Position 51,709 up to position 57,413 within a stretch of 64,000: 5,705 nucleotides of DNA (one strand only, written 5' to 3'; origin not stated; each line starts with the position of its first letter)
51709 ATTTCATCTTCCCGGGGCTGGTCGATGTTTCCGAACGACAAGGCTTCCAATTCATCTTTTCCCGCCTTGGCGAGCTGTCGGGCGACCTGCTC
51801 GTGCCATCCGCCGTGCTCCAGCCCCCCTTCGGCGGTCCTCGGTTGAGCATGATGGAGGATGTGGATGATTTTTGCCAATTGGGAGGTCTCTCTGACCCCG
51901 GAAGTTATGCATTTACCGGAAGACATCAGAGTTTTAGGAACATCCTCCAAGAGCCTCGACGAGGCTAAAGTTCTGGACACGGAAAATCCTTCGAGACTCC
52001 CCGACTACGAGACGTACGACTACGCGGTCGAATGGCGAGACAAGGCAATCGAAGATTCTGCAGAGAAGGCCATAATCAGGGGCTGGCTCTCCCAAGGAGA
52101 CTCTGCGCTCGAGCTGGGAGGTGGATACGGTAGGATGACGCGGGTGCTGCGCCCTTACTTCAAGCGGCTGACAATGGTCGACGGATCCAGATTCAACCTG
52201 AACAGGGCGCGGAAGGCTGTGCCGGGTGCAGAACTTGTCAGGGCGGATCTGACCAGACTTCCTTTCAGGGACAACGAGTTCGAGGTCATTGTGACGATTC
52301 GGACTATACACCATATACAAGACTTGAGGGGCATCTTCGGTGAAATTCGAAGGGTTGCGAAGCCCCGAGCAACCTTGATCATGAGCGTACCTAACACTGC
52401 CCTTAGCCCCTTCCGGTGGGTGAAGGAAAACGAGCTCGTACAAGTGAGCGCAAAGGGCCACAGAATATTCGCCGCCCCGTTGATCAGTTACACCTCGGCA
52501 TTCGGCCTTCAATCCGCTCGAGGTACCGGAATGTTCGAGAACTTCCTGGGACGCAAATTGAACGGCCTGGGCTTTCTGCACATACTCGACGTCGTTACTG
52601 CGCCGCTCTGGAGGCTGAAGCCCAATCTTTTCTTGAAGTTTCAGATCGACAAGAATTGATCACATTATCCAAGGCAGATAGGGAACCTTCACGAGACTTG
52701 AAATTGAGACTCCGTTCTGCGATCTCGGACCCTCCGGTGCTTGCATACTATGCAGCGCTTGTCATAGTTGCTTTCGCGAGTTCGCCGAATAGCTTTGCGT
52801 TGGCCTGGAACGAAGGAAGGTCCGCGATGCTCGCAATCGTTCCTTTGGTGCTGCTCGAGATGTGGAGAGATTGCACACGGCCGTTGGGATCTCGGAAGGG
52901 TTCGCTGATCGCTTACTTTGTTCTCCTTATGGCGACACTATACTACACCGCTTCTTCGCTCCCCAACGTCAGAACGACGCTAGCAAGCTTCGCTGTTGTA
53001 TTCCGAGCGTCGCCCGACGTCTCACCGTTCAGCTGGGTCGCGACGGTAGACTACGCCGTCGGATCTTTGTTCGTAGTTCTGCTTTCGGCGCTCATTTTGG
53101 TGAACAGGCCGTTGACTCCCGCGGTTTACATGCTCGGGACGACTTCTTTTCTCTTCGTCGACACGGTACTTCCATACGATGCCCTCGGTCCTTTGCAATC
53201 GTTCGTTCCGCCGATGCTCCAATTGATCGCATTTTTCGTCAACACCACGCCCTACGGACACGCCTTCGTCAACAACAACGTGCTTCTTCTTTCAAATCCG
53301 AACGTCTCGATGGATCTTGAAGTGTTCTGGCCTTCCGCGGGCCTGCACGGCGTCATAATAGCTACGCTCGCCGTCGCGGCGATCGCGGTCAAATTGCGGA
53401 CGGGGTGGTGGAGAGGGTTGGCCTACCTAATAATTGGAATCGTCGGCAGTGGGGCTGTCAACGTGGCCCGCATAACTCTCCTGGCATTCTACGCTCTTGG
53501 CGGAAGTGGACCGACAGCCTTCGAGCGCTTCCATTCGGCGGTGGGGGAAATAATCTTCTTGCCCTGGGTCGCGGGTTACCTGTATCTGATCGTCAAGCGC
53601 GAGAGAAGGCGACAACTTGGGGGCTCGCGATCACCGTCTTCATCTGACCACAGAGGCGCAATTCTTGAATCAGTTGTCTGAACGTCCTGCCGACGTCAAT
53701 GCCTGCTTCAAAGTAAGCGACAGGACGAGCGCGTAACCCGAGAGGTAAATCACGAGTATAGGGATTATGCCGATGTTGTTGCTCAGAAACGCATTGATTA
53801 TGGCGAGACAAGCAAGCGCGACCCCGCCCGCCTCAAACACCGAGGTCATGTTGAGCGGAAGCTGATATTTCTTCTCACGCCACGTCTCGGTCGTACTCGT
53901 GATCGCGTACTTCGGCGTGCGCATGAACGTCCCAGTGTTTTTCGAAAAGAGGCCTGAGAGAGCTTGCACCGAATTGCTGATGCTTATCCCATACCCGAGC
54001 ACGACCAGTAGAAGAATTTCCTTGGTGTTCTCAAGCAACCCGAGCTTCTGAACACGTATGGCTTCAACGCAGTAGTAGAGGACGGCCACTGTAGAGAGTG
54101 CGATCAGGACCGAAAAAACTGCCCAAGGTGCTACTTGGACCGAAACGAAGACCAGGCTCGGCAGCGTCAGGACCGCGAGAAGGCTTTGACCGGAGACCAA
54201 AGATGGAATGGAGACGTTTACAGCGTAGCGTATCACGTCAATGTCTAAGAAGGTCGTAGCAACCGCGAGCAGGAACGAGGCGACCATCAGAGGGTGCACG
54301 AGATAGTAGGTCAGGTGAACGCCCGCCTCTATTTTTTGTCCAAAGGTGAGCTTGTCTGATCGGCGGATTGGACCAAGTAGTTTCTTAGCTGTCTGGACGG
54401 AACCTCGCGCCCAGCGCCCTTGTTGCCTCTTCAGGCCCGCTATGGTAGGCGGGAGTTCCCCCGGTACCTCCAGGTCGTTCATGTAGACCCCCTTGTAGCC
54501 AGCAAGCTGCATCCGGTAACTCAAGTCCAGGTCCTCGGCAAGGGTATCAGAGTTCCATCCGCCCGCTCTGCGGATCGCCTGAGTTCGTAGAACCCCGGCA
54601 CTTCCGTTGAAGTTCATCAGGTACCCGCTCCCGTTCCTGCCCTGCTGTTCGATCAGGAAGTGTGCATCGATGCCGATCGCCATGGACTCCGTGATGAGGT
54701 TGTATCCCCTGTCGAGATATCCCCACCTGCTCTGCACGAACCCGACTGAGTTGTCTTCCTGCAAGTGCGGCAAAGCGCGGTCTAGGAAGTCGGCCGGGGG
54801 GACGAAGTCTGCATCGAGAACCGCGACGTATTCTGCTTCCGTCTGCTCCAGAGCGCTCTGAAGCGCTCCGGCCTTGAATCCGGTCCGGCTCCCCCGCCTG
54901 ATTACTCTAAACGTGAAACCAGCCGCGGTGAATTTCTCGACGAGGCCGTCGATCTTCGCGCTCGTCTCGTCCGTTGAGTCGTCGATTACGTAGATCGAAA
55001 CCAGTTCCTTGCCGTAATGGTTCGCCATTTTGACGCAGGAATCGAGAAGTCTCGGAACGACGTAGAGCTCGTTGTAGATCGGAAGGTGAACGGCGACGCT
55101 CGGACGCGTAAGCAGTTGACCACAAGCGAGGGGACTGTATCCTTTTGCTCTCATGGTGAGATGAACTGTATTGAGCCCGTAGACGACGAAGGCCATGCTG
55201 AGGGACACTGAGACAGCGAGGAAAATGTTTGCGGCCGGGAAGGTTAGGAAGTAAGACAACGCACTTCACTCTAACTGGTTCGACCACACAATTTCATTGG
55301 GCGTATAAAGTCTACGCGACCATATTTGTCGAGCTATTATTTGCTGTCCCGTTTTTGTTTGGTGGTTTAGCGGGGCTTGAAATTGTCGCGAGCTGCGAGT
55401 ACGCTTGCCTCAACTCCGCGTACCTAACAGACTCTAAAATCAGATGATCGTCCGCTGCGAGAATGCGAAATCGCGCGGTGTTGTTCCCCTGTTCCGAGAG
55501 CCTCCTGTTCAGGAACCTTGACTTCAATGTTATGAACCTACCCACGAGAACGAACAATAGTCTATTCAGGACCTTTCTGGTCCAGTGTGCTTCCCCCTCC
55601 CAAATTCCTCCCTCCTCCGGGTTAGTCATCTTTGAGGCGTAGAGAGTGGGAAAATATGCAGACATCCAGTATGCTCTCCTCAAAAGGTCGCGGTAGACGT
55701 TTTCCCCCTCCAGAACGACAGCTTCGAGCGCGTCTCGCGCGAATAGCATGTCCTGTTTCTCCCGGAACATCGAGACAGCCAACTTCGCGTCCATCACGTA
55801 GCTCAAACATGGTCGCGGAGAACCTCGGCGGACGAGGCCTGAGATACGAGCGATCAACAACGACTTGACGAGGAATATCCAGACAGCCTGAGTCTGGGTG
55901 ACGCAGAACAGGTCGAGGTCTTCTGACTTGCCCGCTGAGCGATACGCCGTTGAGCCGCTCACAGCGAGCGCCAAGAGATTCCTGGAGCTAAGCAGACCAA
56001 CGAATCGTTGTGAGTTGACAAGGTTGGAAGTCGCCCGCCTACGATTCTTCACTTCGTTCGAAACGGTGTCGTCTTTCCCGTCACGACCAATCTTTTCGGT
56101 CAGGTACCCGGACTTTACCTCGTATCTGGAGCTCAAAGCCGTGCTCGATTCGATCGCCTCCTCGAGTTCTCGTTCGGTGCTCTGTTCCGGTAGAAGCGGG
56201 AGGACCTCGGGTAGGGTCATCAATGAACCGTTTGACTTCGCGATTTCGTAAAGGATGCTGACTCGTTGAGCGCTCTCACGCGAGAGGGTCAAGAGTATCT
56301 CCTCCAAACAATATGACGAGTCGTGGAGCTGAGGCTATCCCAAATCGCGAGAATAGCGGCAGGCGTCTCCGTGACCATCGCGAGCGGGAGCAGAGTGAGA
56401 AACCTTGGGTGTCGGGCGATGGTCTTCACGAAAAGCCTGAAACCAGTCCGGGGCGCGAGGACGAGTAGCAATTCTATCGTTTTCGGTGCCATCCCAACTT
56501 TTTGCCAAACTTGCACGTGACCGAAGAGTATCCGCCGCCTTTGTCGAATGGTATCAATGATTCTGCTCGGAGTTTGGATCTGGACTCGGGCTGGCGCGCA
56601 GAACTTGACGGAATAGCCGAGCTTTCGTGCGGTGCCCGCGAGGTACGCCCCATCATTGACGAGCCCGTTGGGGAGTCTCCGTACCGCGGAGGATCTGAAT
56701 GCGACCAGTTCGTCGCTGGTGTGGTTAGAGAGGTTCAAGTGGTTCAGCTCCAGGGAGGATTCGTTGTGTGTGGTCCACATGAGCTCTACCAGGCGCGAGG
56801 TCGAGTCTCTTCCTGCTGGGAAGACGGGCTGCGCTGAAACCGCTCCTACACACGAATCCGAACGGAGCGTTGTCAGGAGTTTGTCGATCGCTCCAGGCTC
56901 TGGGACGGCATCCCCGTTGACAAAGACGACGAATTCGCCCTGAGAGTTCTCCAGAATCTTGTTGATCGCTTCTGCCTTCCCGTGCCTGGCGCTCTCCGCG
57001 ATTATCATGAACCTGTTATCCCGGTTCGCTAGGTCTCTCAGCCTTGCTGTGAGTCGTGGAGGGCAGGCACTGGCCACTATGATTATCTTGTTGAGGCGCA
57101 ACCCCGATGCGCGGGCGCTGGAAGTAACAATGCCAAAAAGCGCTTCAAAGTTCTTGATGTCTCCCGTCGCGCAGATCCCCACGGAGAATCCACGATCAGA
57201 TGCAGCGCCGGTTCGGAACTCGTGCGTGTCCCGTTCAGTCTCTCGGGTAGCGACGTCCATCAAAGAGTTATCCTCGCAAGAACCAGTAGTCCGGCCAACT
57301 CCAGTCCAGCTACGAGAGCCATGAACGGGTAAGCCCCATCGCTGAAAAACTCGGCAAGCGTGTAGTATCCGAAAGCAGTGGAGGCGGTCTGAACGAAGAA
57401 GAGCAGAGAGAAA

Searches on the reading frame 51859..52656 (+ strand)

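Call 46: search_protein_families(library=pfam, proteins=[window:51859-52656:+], max_evalue=0.0001)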
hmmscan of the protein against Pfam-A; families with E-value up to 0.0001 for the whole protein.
window:51859-52656:+ (266 aa): 5 families
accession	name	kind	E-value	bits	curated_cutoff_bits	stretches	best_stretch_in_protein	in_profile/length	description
PF08241.18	Methyltransf_11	-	9.2e-19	68.3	21.2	1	84-174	1-94/95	Methyltransferase domain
PF13649.12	Methyltransf_25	-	8.3e-15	55.7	27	1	84-169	2-95/97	Methyltransferase domain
PF13489.12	Methyltransf_23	-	9.8e-13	48.6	27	1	75-191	18-132/164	Methyltransferase domain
PF08242.18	Methyltransf_12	-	4e-11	43.9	30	1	84-172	1-97/98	Methyltransferase domain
PF13847.12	Methyltransf_31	-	4.3e-09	36.6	27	1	78-190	2-125/145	Methyltransferase domain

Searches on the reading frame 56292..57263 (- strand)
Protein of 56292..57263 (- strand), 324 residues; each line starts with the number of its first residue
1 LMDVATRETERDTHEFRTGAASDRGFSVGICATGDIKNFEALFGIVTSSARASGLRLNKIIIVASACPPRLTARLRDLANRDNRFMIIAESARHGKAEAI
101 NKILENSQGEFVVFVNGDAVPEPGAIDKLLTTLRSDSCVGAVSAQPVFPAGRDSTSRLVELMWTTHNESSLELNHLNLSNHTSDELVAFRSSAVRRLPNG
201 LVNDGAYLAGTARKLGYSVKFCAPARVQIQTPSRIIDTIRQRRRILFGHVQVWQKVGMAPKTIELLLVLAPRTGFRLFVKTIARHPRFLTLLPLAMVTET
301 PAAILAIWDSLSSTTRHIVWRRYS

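Call 71: search_protein_families(library=pfam, proteins=[window:56292-57263:-], max_evalue=0.0001)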
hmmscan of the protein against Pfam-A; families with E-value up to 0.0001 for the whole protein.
window:56292-57263:- (324 aa): 3 families
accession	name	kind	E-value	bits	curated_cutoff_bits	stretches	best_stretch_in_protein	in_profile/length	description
PF00535.33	Glycos_transf_2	-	4.6e-12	46.6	23.3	1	54-166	24-136/168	Glycosyl transferase family 2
PF13641.12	Glyco_tranf_2_3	-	3.4e-09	37.5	27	1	92-244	70-226/230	Glycosyltransferase like family 2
PF13632.12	Glyco_trans_2_3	-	1.3e-05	25.5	27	1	112-268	2-169/198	Glycosyl transferase family group 2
